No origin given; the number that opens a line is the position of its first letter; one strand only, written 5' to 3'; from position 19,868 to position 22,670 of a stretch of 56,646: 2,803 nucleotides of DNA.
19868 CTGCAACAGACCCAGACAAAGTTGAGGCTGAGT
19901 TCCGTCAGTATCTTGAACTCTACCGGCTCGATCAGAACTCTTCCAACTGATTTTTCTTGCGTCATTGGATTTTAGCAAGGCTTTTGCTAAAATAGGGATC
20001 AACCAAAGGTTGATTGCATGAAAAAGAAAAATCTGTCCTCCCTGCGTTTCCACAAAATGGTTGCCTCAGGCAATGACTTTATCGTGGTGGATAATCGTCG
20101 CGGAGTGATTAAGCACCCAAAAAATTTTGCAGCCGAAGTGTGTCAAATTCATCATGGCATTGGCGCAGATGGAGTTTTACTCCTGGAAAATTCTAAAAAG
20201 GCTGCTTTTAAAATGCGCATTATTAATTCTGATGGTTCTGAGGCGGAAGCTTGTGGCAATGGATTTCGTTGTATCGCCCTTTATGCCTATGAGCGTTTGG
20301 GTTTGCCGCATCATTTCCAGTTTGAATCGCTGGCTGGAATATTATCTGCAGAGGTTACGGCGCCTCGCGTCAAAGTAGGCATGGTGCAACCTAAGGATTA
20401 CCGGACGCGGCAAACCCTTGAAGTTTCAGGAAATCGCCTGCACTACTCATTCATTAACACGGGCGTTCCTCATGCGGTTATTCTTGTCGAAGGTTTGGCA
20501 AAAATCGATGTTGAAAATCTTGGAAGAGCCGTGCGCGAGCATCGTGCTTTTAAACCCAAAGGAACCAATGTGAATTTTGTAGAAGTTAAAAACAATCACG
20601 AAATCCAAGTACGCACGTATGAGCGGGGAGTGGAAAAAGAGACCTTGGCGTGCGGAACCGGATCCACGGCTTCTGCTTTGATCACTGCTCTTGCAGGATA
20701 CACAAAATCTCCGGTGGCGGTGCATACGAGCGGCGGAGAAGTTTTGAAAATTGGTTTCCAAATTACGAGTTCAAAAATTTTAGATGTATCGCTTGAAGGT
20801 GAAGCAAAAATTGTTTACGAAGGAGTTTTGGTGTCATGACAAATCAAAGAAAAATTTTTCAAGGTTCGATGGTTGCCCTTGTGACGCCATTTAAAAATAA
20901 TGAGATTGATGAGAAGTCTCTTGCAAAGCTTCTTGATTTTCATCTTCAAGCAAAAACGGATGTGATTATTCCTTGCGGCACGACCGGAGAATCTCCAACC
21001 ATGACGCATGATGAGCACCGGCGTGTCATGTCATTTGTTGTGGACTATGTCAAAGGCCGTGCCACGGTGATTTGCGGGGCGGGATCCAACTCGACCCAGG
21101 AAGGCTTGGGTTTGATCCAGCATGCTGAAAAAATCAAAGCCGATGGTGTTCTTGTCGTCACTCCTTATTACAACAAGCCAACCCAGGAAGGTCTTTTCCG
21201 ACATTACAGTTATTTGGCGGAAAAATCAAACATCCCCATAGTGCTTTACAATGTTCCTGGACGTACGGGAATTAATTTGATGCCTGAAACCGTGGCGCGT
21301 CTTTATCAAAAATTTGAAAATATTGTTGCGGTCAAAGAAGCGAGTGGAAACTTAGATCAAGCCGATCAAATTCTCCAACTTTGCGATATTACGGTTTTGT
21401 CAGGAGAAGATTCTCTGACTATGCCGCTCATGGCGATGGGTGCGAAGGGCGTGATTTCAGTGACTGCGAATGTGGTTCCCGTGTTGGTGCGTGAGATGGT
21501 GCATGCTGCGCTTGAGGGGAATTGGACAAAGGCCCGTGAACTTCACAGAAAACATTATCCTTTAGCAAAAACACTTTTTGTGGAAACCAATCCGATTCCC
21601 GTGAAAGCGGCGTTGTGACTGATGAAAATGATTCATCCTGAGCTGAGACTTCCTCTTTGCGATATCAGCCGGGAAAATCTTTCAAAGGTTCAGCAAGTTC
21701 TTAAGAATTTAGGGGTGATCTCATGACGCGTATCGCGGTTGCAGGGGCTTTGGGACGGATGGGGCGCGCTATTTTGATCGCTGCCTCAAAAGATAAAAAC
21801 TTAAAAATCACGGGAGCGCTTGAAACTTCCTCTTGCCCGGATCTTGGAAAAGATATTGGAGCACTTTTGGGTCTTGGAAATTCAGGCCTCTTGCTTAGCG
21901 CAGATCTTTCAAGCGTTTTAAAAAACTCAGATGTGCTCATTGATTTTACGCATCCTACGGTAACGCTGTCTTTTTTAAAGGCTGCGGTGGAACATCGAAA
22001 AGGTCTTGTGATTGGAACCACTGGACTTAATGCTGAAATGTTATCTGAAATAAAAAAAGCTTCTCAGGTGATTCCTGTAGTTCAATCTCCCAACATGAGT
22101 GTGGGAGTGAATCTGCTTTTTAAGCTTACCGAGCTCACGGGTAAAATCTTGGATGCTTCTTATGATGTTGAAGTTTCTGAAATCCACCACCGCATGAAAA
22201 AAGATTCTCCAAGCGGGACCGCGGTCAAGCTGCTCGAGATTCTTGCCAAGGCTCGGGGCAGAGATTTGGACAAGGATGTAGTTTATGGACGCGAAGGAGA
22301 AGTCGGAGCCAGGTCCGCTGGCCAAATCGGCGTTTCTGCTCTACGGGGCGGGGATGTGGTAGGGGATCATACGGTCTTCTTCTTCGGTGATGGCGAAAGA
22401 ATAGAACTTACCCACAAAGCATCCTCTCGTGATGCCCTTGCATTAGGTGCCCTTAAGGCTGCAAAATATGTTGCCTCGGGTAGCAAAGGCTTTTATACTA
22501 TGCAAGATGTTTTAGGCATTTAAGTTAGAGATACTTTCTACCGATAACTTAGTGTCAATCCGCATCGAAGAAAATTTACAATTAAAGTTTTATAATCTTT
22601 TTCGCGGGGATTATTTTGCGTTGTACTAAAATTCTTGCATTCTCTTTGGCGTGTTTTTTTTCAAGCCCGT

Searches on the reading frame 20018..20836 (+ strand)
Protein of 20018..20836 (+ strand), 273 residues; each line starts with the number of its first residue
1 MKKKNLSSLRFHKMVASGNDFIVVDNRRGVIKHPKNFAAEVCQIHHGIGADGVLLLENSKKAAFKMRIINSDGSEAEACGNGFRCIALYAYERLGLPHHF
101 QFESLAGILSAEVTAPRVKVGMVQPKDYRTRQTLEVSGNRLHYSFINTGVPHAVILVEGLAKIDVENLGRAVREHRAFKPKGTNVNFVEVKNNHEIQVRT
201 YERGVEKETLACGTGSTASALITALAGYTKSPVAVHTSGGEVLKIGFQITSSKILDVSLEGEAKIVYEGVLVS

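Call 98: search_protein_families(library=pfam, proteins=[window:20018-20836:+], max_evalue=0.00001)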
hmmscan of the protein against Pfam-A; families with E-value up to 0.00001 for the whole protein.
window:20018-20836:+ (273 aa): 1 family
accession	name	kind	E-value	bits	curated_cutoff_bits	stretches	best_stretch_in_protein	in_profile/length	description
PF01678.24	DAP_epimerase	-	7.9e-51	171.6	34.7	2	11-121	1-114/121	Diaminopimelate epimerase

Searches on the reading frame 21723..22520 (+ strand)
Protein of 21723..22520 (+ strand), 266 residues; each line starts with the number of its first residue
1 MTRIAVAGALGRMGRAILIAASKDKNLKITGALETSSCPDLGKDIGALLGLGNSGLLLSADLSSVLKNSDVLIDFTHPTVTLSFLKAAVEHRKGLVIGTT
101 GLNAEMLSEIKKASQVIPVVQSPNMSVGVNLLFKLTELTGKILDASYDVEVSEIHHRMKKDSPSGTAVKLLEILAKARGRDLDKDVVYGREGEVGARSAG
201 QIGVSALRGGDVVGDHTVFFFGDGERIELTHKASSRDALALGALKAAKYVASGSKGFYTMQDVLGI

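Call 98: search_protein_families(library=pfam, proteins=[window:21723-22520:+], max_evalue=0.00001)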
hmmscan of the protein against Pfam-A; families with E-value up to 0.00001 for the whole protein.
window:21723-22520:+ (266 aa): 2 families
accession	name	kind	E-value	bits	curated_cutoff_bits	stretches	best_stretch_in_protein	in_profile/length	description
PF05173.19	DapB_C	-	6.8e-42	142.8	27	1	128-264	1-121/121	Dihydrodipicolinate reductase, C-terminus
PF01113.26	DapB_N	-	1.6e-37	128.8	25.6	1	3-125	2-124/124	Dihydrodipicolinate reductase, N-terminus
